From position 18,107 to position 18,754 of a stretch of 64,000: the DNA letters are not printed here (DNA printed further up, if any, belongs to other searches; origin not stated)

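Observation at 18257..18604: Small polytopic membrane protein leads the island-2 cassette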

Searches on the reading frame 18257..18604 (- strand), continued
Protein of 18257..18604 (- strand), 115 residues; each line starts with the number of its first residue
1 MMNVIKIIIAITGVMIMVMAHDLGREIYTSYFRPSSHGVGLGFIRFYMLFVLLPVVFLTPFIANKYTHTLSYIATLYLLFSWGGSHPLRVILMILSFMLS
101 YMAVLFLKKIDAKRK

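Call 79: find_encoding_contigs(protein=P0125, flank=4000, max_places=2)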
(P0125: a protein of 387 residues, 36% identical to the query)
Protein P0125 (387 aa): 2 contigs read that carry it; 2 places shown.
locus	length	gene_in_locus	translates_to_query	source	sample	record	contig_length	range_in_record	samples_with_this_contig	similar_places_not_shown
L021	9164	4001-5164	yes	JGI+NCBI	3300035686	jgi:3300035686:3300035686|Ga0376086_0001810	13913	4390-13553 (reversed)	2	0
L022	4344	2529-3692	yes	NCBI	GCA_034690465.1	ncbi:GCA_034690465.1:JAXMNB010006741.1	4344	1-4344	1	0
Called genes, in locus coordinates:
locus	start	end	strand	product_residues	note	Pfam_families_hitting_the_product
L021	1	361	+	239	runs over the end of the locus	?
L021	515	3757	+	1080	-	PF02018:CBM_4_9 (faint), PF04916:Phospholip_B, PF01433:Peptidase_M1 (weak)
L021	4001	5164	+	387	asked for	PF01476:LysM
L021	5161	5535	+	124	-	-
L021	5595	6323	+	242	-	PF19648:DUF6151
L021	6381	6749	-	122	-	PF08327:AHSA1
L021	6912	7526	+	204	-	PF00440:TetR_N, PF16925:TetR_C_13 (weak)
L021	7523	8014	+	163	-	PF06983:3-dmu-9_3-mt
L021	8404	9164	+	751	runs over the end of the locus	PF07504:FTP, PF01447:Peptidase_M4, PF02868:Peptidase_M4_C, PF04151:PPC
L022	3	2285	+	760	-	?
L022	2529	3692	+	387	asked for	PF01476:LysM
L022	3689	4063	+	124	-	-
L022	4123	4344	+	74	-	?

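Call 80: find_encoding_contigs(protein=P0108, flank=4000, max_places=2)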
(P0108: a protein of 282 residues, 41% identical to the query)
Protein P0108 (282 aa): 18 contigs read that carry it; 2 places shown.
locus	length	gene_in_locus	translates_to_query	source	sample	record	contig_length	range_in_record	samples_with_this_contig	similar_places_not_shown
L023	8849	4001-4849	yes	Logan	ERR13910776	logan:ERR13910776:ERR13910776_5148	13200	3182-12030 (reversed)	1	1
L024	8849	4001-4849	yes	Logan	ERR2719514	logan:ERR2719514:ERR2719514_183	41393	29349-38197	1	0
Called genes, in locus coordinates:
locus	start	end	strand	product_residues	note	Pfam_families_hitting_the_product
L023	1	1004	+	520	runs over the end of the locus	PF06812:ImpA_N, PF16989:T6SS_VasJ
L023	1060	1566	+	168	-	PF05591:T6SS_VipA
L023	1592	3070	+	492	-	PF05943:VipB, PF18945:VipB_2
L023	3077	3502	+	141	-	PF04965:GPW_gp25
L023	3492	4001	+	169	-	PF05488:PAAR_motif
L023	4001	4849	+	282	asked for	-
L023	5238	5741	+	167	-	PF13620:CarboxypepD_reg (weak)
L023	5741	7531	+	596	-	PF05947:T6SS_TssF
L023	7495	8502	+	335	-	PF06996:T6SS_TssG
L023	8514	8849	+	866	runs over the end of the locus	PF02861:Clp_N (weak), PF13191:AAA_16 (weak), PF23569:NBD_SMAX1 (weak), PF00004:AAA, PF17871:AAA_lid_9, PF07724:AAA_2, PF07728:AAA_5, PF10431:ClpB_D2-small, +4 more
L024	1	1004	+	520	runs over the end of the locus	PF06812:ImpA_N, PF16989:T6SS_VasJ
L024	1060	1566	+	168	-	PF05591:T6SS_VipA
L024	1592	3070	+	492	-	PF05943:VipB, PF18945:VipB_2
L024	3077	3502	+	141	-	PF04965:GPW_gp25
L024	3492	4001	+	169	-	PF05488:PAAR_motif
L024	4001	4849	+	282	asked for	-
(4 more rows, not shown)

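Call 81: find_encoding_contigs(protein=P0091, flank=4000, max_places=2)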
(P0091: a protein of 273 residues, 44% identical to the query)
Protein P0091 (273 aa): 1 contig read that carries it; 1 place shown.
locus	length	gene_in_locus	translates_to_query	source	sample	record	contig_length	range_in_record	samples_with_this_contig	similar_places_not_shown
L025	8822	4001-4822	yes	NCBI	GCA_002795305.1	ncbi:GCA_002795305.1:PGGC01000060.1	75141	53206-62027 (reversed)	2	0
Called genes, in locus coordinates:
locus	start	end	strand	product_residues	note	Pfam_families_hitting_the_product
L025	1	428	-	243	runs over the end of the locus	PF03932:CutC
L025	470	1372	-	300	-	PF00480:ROK, PF02685:Glucokinase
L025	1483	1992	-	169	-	PF00583:Acetyltransf_1, PF13508:Acetyltransf_7 (weak)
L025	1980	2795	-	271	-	PF01435:Peptidase_M48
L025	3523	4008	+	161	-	PF05488:PAAR_motif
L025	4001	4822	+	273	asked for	-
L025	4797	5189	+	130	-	-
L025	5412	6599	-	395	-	PF07759:DUF1615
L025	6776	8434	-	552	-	PF00682:HMGL-like, PF22615:IPMS_D2, PF08502:LeuA_dimer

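Call 85: search_solved_structures(query=A4, max_evalue=10)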
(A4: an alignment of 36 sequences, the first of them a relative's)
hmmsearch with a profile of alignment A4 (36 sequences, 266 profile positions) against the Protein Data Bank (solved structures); distinct sequences matched with E-value up to 10: 0.

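Call 86: search_solved_structures(query=A2, max_evalue=10)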
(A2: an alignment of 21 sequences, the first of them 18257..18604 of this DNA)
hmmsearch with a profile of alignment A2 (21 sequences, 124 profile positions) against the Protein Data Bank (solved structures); distinct sequences matched with E-value up to 10: 0.

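Call 92: fold_search(model_id=the predicted structure, library=pdb)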
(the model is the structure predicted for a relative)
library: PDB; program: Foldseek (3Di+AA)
matches with E <= 10: 94; with E <= 0.001: 0
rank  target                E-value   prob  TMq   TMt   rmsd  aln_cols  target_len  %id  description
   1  9bcx_I                1.7e+00  0.08  0.14  0.12  10.6       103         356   12  Cryo-EM structure of the S. cerevisiae ORC-Cdc6-Mcm2-7-DNA complex with a fully closed Mcm2-Mcm5 DNA entry gate (released 2025-01-01)
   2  7kc4_D                1.7e+00  0.02  0.10  0.10  11.9       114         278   11  Human WLS in complex with WNT8A (released 2021-01-06)
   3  7tjh_I                1.8e+00  0.10  0.15  0.12  10.3       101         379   14  S. cerevisiae ORC bound to 84 bp ARS1 DNA and Cdc6 (state 1) with flexible Orc6 N-terminal domain (released 2022-10-05)
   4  9evs_1r               2.0e+00  0.11  0.15  0.33   7.6        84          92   10  Structure of the flowering plant mitoribosome with P-site tRNA (released 2025-09-03)
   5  7yon_R                2.0e+00  0.05  0.12  0.11  13.4        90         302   13  Complex structure of Neuropeptide Y Y2 receptor in complex with PYY(3-36) and Gi (released 2023-03-22)
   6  1zga                  2.4e+00  0.08  0.11  0.09  13.6        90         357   10  Crystal structure of isoflavanone 4'-O-methyltransferase complexed with (+)-6a-hydroxymaackiain (released 2006-08-01)
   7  3n0a                  2.6e+00  0.03  0.12  0.10  12.0       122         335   16  Crystal structure of auxilin (40-400) (released 2010-09-22)
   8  3r0a_B                3.0e+00  0.05  0.15  0.27  11.5       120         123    8  Possible transcriptional regulator from Methanosarcina mazei Go1 (gi 21227196) (released 2011-03-23)
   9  6sr6_C                3.0e+00  0.01  0.11  0.07  22.7       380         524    7  Crystal structure of the RAC core with a pseudo substrate bound to Ssz1 SBD (released 2020-03-25)
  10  7mca_I                3.2e+00  0.01  0.10  0.08  21.2       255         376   10  Structure of the S. cerevisiae origin recognition complex bound to the replication initiator Cdc6 and the ARS1 origin  (released 2021-06-02)
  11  7tjj_I                3.4e+00  0.07  0.14  0.11  10.9       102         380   10  S. cerevisiae ORC bound to 84 bp ARS1 DNA and Cdc6 (state 1) with docked Orc6 N-terminal domain (released 2022-10-05)
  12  4z1z_A                3.4e+00  0.03  0.09  0.08  17.4        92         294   12  Crystal Structure of Meganuclease I-SmaMI Bound to Uncleaveable DNA with a TTCT Central Four (released 2016-03-30)
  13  3mx9_A                3.4e+00  0.03  0.09  0.08  18.1        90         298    9  Molecular basis of engineered meganuclease targeting of the endogenous human RAG1 locus (released 2010-10-06)
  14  9fia_BE               3.8e+00  0.05  0.11  0.06  10.2        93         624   11  SSU(body) structure derived from the SSU sample of the mitoribosome from T. gondii. (released 2024-12-11)
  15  7x3k_B                3.8e+00  0.04  0.11  0.07  13.6        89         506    6  Cryo-EM structure of RAC in the State C2 RNC-RAC complex (released 2022-06-29)
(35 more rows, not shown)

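Call 98: search_protein_families(library=pfam, alignment_id=A2, max_evalue=0.1)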
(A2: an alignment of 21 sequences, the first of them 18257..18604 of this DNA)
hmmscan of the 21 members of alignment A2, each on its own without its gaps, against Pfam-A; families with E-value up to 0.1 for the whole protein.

A. member 1, window:18257-18604:- (115 aa): 1 family
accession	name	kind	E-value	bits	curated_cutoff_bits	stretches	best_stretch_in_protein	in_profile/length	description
PF10457.14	MENTAL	-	0.051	13.8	22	1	26-107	40-126/176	Cholesterol-capturing domain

B. families by the number of members that match (of 21 scanned): 7 families
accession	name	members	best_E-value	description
PF02163.28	Peptidase_M50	1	0.018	Peptidase family M50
PF00689.26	Cation_ATPase_C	1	0.018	Cation transporting ATPase, C-terminus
PF05241.17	EBP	1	0.024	EXPERA (EXPanded EBP superfamily)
PF12670.12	DUF3792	1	0.029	Protein of unknown function (DUF3792)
PF01219.24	DAGK_prokar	1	0.041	Prokaryotic diacylglycerol kinase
PF10457.14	MENTAL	1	0.051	Cholesterol-capturing domain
PF11457.13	DUF3021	1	0.062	Protein of unknown function (DUF3021)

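Call 99: search_protein_families(library=ncbifam, alignment_id=A4, max_evalue=0.01)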
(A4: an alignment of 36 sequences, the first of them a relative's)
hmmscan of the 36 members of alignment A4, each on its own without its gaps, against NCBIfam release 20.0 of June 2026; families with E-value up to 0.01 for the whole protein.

A. member 1, P0039 (264 aa): 0 families

B. families by the number of members that match (of 36 scanned): 14 families
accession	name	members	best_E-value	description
TIGR03696.1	Rhs_assc_core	3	2.9e-18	RHS repeat-associated core domain-containing protein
NF040883.1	amid_act_ActS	3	1.1e-05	amidase activator ActS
NF008050.0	PRK10783.1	3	7e-05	murein transglycosylase D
NF047755.1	LIC_10271_M23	3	7.6e-05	LIC_10271 family cell wall hydrolase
NF050804.1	CellDivDipMCaul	3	9.2e-05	cell division endopeptidase DipM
NF041208.1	celldiv_DipM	2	5.8e-05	cell division endopeptidase DipM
NF041261.1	RHS_core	1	4.9e-09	RHS element core protein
NF052398.1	Agg_Promo_Fact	1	2.4e-07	aggregation-promoting factor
TIGR02899.1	spore_safA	1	2.2e-06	SafA/ExsA family spore coat assembly protein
TIGR02907.1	spore_VI_D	1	0.00043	stage VI sporulation protein D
NF010495.0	PRK13914.1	1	0.00048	invasion associated endopeptidase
NF042931.1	SAG1386_EF1546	1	0.0021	SAG1386/EF1546 family surface-associated protein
NF010723.1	PRK14125.1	1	0.0027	cell division suppressor protein YneA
NF004974.0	PRK06347.1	1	0.0036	1,4-beta-N-acetylmuramoylhydrolase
